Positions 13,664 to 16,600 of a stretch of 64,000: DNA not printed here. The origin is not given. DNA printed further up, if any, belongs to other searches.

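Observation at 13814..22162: Rv1747-like FHA-FHA-ABC exporter divergent from a beta-propeller Ser/Thr kinase, followed by DUF2993 (LmeA-like) and a two-component system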

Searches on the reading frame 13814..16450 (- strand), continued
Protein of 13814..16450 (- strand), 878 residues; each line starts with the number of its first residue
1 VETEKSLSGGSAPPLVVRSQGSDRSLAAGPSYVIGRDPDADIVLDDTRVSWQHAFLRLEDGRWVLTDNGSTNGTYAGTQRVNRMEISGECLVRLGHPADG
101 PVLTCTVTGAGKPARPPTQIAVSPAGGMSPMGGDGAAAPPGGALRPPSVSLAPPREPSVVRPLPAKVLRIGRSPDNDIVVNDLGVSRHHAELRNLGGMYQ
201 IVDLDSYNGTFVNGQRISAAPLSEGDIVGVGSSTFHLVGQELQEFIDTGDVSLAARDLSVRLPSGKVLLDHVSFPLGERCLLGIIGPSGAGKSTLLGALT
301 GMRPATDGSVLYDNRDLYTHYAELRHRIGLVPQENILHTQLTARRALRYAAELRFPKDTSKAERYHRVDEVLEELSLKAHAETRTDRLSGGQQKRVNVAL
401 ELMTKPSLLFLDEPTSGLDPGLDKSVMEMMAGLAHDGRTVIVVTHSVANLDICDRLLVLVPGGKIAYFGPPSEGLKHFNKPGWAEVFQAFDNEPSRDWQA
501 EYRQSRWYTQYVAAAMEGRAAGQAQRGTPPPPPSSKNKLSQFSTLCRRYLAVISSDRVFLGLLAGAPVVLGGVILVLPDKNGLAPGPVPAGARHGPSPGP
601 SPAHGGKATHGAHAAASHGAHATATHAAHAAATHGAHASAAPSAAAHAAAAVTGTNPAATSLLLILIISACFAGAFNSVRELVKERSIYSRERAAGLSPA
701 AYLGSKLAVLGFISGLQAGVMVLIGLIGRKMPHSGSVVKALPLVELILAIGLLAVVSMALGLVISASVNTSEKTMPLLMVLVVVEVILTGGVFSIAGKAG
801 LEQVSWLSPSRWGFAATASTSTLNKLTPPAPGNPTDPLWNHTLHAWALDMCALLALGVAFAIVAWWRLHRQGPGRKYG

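Call 18: find_encoding_contigs(protein=P0068, flank=10000, max_places=2)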
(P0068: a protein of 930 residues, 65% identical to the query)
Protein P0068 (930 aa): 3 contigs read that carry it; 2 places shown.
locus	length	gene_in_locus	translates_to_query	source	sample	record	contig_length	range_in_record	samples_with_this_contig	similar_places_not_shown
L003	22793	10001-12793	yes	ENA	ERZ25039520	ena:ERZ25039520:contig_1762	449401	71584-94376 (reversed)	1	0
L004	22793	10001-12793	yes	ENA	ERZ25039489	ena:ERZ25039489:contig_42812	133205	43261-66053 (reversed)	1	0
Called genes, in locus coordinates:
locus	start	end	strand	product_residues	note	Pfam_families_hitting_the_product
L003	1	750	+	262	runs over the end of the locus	PF01590:GAF, PF13185:GAF_2, PF03861:ANTAR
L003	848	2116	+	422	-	PF01266:DAO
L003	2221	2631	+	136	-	-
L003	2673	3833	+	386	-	PF00890:FAD_binding_2 (weak), PF01266:DAO (faint), PF01494:FAD_binding_3, PF01946:Thi4 (weak), PF03486:HI0933_like (faint), PF05834:Lycopene_cycl (faint), PF07992:Pyr_redox_2 (faint), PF12831:FAD_oxidored (faint), +2 more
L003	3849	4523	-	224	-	PF00072:Response_reg, PF00196:GerE, PF08281:Sigma70_r4_2 (weak)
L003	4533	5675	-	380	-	PF19354:DUF5931, PF02518:HATPase_c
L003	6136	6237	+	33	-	-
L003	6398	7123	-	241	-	PF11209:LmeA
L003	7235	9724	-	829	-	PF00069:Pkinase, PF07714:PK_Tyr_Ser-Thr, PF10282:Lactonase (faint), PF22494:choice_anch_I (faint)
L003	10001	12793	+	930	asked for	PF16697:Yop-YscD_cpl, PF00498:FHA, PF16697:Yop-YscD_cpl, PF00498:FHA, PF00005:ABC_tran, PF13304:AAA_21, PF12698:ABC2_membrane_3, PF01061:ABC2_membrane, +1 more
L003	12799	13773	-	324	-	PF21686:LigD_Prim-Pol, PF01896:DNA_primase_S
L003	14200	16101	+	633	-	PF07730:HisKA_3, PF02518:HATPase_c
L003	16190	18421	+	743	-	PF07730:HisKA_3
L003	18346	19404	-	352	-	PF00355:Rieske, PF19112:VanA_C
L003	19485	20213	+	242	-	-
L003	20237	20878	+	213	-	PF08241:Methyltransf_11 (weak), PF13649:Methyltransf_25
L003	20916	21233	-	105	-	-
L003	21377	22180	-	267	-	PF22564:HAAS (weak)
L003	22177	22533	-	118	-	PF03551:PadR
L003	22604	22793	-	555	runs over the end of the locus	PF00672:HAMP, PF00512:HisKA, PF02518:HATPase_c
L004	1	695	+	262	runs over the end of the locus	PF01590:GAF, PF13185:GAF_2, PF03861:ANTAR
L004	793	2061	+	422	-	PF01266:DAO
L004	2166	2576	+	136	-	-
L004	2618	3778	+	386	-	PF00890:FAD_binding_2 (weak), PF01266:DAO (faint), PF01494:FAD_binding_3, PF01946:Thi4 (weak), PF03486:HI0933_like (faint), PF05834:Lycopene_cycl (faint), PF07992:Pyr_redox_2 (faint), PF12831:FAD_oxidored (faint), +2 more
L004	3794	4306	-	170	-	PF00072:Response_reg, PF00196:GerE, PF08281:Sigma70_r4_2 (weak)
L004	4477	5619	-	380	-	PF19354:DUF5931, PF02518:HATPase_c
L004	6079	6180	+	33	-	-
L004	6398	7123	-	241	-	PF11209:LmeA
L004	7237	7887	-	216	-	PF10282:Lactonase (faint)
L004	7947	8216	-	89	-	-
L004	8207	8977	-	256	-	-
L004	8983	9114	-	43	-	-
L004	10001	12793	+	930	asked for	PF16697:Yop-YscD_cpl, PF00498:FHA, PF16697:Yop-YscD_cpl, PF00498:FHA, PF00005:ABC_tran, PF13304:AAA_21, PF12698:ABC2_membrane_3, PF01061:ABC2_membrane, +1 more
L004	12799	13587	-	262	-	PF21686:LigD_Prim-Pol, PF01896:DNA_primase_S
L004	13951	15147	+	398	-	PF07730:HisKA_3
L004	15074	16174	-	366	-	PF00355:Rieske, PF19112:VanA_C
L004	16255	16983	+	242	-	-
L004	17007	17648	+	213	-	PF08241:Methyltransf_11 (weak), PF13649:Methyltransf_25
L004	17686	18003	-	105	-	-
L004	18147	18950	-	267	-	PF22564:HAAS (weak)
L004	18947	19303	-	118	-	PF03551:PadR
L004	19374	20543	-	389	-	PF00672:HAMP, PF00512:HisKA, PF02518:HATPase_c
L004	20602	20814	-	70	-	-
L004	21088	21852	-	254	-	PF00072:Response_reg, PF00486:Trans_reg_C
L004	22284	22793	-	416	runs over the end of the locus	PF01512:Complex1_51K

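Call 19: find_encoding_contigs(protein=P0108, flank=10000, max_places=2)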
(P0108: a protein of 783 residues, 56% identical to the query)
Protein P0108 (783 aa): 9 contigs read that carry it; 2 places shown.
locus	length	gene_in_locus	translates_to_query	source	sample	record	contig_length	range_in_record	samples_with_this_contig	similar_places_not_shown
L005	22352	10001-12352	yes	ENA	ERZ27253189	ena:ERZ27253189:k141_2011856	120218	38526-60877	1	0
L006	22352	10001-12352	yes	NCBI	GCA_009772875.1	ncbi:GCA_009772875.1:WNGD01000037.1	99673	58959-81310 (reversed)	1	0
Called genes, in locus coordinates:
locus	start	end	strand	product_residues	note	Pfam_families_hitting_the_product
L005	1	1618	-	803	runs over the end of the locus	PF09364:XFP_N, PF03894:XFP, PF09363:XFP_C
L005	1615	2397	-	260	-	PF13549:ATP-grasp_5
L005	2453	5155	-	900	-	PF13302:Acetyltransf_3, PF00583:Acetyltransf_1, PF02629:CoA_binding, PF13380:CoA_binding_2, PF13607:Succ_CoA_lig, PF19045:Ligase_CoA_2, PF13549:ATP-grasp_5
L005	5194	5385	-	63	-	PF08940:DUF1918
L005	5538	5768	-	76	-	-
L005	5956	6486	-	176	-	PF13302:Acetyltransf_3 (weak), PF13420:Acetyltransf_4, PF00583:Acetyltransf_1, PF13508:Acetyltransf_7 (weak)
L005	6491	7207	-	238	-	PF11209:LmeA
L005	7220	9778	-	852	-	PF00069:Pkinase, PF01636:APH (faint), PF07714:PK_Tyr_Ser-Thr, PF22494:choice_anch_I (faint), PF10282:Lactonase (weak)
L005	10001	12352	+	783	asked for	PF16697:Yop-YscD_cpl, PF00498:FHA, PF16697:Yop-YscD_cpl, PF00005:ABC_tran, PF13304:AAA_21, PF01061:ABC2_membrane, PF12698:ABC2_membrane_3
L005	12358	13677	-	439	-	PF00156:Pribosyltran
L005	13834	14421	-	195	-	-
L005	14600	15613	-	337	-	PF00881:Nitroreductase (faint)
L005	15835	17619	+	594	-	PF01590:GAF, PF13185:GAF_2, PF13492:GAF_3 (weak), PF01590:GAF, PF13185:GAF_2, PF13492:GAF_3, PF07730:HisKA_3, PF02518:HATPase_c, +1 more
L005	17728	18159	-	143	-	PF12900:Pyridox_ox_2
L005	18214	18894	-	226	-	PF00072:Response_reg, PF00196:GerE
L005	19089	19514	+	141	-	PF00582:Usp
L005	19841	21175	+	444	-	PF00501:AMP-binding, PF13193:AMP-binding_C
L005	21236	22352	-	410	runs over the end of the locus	PF00067:p450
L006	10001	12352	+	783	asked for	PF16697:Yop-YscD_cpl, PF00498:FHA, PF16697:Yop-YscD_cpl, PF00005:ABC_tran, PF13304:AAA_21, PF01061:ABC2_membrane, PF12698:ABC2_membrane_3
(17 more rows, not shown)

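Call 20: find_encoding_contigs(protein=P0103, flank=10000, max_places=2)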
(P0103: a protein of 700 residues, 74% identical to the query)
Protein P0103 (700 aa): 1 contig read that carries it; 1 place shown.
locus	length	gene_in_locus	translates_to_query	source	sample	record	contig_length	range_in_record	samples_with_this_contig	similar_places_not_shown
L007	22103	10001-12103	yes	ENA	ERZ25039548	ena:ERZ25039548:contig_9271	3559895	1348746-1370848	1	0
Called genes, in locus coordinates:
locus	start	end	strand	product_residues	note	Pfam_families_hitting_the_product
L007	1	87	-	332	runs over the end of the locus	PF14716:HHH_8, PF02811:PHP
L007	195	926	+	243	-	PF00117:GATase, PF07722:Peptidase_C26 (weak)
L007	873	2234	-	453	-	PF00282:Pyridoxal_deC, PF01212:Beta_elim_lyase, PF00155:Aminotran_1_2 (weak), PF00266:Aminotran_5 (weak)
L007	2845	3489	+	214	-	-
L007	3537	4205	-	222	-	PF00596:Aldolase_II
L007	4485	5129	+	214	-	-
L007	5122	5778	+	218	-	-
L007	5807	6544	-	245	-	PF11209:LmeA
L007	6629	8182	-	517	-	PF10282:Lactonase (weak), PF22494:choice_anch_I (faint)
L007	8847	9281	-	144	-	PF00069:Pkinase, PF07714:PK_Tyr_Ser-Thr (weak)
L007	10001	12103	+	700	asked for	PF00498:FHA, PF16697:Yop-YscD_cpl, PF00005:ABC_tran, PF02463:SMC_N (faint), PF13304:AAA_21, PF01061:ABC2_membrane, PF12698:ABC2_membrane_3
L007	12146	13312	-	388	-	PF13701:DDE_Tnp_1_4 (weak)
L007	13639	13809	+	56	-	-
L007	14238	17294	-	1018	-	PF10602:RPN7 (faint), PF14559:TPR_19 (faint), PF13191:AAA_16, PF13176:TPR_7 (faint), PF14938:SNAP (faint), PF13424:TPR_12, PF17874:TPR_MalT (weak), PF13424:TPR_12 (weak), +2 more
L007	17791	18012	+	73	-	PF03704:BTAD (weak)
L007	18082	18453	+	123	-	PF03795:YCII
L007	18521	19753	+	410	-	PF04542:Sigma70_r2, PF20239:DUF6596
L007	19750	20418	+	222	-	-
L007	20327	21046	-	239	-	-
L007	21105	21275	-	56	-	-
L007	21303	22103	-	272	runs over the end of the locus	PF01734:Patatin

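Call 25: search_protein_families(library=ncbifam, proteins=[window:13814-16450:-], max_evalue=0.001)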
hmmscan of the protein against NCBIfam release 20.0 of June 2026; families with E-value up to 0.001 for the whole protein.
window:13814-16450:- (878 aa): 192 families (the best 25 are shown)
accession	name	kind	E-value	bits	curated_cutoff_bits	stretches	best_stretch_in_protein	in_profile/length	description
TIGR00955.1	3a01204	subfamily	1.2e-50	172.8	736.35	1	265-482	37-262/617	pigment precursor permease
TIGR01188.1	drrA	subfamily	2.3e-41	142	312.45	1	269-477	9-213/302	daunorubicin resistance ABC transporter, ATP-binding protein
NF033858.1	ABC2_perm_RbbA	equivalog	8.4e-37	126.5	1050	1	248-505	262-510/909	ribosome-associated ATPase/putative transporter RbbA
TIGR00956.1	3a01205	subfamily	4e-36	124.2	1959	1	266-474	776-991/1394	pleiotropic drug resistance family protein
TIGR02857.1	CydD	equivalog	1.5e-35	123.1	435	1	247-459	316-529/529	thiol reductant ABC exporter subunit CydD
TIGR03375.1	type_I_sec_LssB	subfamily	5.7e-35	120.7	693.1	1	269-477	483-691/696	type I secretion system permease/ATPase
TIGR03864.1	PQQ_ABC_ATP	hypoth_equivalog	1.3e-34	119.7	302.25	1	257-473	6-218/236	ABC transporter, ATP-binding subunit, PQQ-dependent alcohol dehydrogenase system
NF010068.0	PRK13548.1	equivalog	2.1e-34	118.8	261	1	251-476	4-232/261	heme ABC transporter ATP-binding protein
TIGR02982.1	heterocyst_DevA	subfamily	5.9e-34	117.6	295.8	1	272-459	24-214/220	ABC exporter ATP-binding subunit, DevA family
NF007027.0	PRK09493.1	equivalog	1.1e-33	116.6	379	1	269-478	17-227/240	glutamine ABC transporter ATP-binding protein GlnQ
TIGR02315.1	ABC_phnC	equivalog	1.4e-33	116.3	266.1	1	255-473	4-232/243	phosphonate ABC transporter ATP-binding protein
TIGR02673.1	FtsE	equivalog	1e-32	113.6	264.85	1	258-448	7-198/214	cell division ATP-binding protein FtsE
TIGR04521.1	ECF_ATPase_2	equivalog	6.4e-32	110.7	330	1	266-477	18-235/279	energy-coupling factor transporter ATPase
TIGR02868.1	CydC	equivalog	6.6e-32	110.8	329.05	1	248-446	330-529/530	thiol reductant ABC exporter subunit CydC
NF041660.2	oxygluDhInhib_OdhI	equivalog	3e-31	108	200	2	165-232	55-122/130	oxoglutarate dehydrogenase inhibitor Odhl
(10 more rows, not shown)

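Call 75: predict_structure(alignment_id=A3)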
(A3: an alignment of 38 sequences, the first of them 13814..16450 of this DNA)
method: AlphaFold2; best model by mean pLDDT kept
length: 878 residues; sequences in the alignment: 38
mean_pLDDT: 65.8   pTM: 0.41
mean pLDDT of the five models: 65.8, 59.1, 58.7, 57.3, 56.7
residues with pLDDT >= 90: 89; 70-90: 347; 50-70: 227; < 50: 215
segments of 3 or more residues with pLDDT < 50: 1-10, 110-154, 248-251, 357-359, 414-422, 446-453, 518-533, 592-655, 792-831, 833-840, 873-878
pLDDT, mean of each block of 10 residues (from residue 1): 31 81 79 92 92 93 91 92 91 93 83 32 31 30 29 54 89 86 76 91 85 81 81 80 66 65 62 61 59 64 72 69 57 57 81 58 75 76 78 71 64 43 55 66 49 62 77 80 71 80 82 56 35 58 77 77 83 76 60 43 33 28 27 28 34 52 77 80 59 66 86 90 83 58 80 87 74 65 66 44 35 29 39 45 72 87 84 48
secondary structure, 60 per line:
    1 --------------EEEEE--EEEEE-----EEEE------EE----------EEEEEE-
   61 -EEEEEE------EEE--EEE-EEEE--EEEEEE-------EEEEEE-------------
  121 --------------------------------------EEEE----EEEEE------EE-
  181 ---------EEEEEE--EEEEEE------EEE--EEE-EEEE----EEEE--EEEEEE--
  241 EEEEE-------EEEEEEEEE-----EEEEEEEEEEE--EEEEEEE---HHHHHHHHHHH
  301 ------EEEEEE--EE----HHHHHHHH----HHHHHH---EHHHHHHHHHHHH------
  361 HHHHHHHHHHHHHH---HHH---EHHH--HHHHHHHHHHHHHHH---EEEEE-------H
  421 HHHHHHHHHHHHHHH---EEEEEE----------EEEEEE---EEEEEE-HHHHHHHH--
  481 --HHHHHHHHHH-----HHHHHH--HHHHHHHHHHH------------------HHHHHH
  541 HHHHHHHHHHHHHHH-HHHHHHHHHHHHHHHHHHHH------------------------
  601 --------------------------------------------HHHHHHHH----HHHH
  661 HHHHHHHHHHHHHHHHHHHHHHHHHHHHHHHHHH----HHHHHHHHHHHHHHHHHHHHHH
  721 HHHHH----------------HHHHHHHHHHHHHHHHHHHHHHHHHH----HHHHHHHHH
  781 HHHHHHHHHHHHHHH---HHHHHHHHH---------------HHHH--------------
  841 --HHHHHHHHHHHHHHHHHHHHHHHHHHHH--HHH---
elements in order (helices of 4 or more, strands of 3 or more residues): E15-19 E22-26 E32-35 E54-59 E62-67 E74-76 E79-81 E83-86 E89-94 E102-107 E159-162 E167-171 E190-195 E198-203 E210-212 E215-217 E219-222 E227-230 E233-238 E241-245 E253-261 E267-277 E280-286 H290-300 E307-312 H321-328 H333-338 H343-354 H361-374 H390-404 E408-412 H420-435 E439-444 E455-460 E464-469 H471-478 H483-492 H498-503 H506-516 H535-555 H557-576 H645-652 H657-694 H699-725 H742-767 H772-795 H799-807 H823-826 H843-870

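Call 77: fold_search(model_id=the predicted structure, library=pdb)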
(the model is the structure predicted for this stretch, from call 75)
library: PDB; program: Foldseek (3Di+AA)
matches with E <= 10: 1202; with E <= 0.001: 804
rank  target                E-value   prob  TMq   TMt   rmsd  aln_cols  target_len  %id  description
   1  8i3b_A                2.7e-13  1.00  0.23  0.34  20.2       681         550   17  Cryo-EM structure of abscisic acid transporter AtABCG25 in nanodisc (released 2023-09-13)
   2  7oji_A                3.1e-13  1.00  0.24  0.34  18.9       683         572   18  ABCG2 topotecan turnover-2 state (released 2021-07-21)
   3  7r8e_A                7.5e-13  1.00  0.25  0.36  19.1       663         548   21  The structure of human ABCG1 E242Q complexed with ATP (released 2021-09-08)
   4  8wam_A                7.8e-13  1.00  0.23  0.32  20.3       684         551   19  Cryo-EM structure of the ABCG25 E232Q mutant bound to ATP and Magnesium (released 2023-09-27)
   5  8iwn_A                7.8e-13  1.00  0.22  0.32  20.8       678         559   19  ABCG25 EQ mutant in ATP-bound state (released 2024-04-10)
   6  8i39_A                8.2e-13  1.00  0.24  0.35  19.5       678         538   18  Cryo-EM structure of abscisic acid transporter AtABCG25 with ABA (released 2023-09-13)
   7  8i3d_A                9.9e-13  1.00  0.24  0.34  20.1       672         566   19  Cryo-EM structure of abscisic acid transporter AtABCG25 (released 2023-09-13)
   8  7r8d_A                2.1e-12  1.00  0.25  0.38  18.9       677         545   20  The structure of human ABCG1 E242Q with cholesterol (released 2021-09-08)
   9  8bi0_A                2.5e-12  1.00  0.25  0.34  18.9       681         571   18  ABCG2 turnover-2 state with tariquidar bound (released 2023-01-11)
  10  8bht_A                2.6e-12  1.00  0.24  0.34  19.6       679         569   18  ABCG2 turnover-1 state with tariquidar bound (released 2023-01-11)
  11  7r8c_A                2.7e-12  1.00  0.22  0.32  19.0       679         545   20  The structure of human ABCG1 (released 2021-09-08)
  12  8i3c_A                3.0e-12  1.00  0.24  0.35  20.0       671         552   20  Cryo-EM structure of abscisic acid transporter AtABCG25 with CHS (released 2023-09-13)
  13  7oz1_A                4.7e-12  1.00  0.23  0.34  19.0       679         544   20  Cryo-EM structure of ABCG1 E242Q mutant with ATP and cholesteryl hemisuccinate bound (released 2021-09-22)
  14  8i3a_A                5.0e-12  1.00  0.24  0.34  20.3       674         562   18  Cryo-EM structure of abscisic acid transporter AtABCG25 in outward conformation (released 2023-09-13)
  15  8i38_A                5.7e-12  1.00  0.24  0.37  19.2       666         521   19  Cryo-EM structure of abscisic acid transporter AtABCG25 in inward conformation (released 2023-09-13)
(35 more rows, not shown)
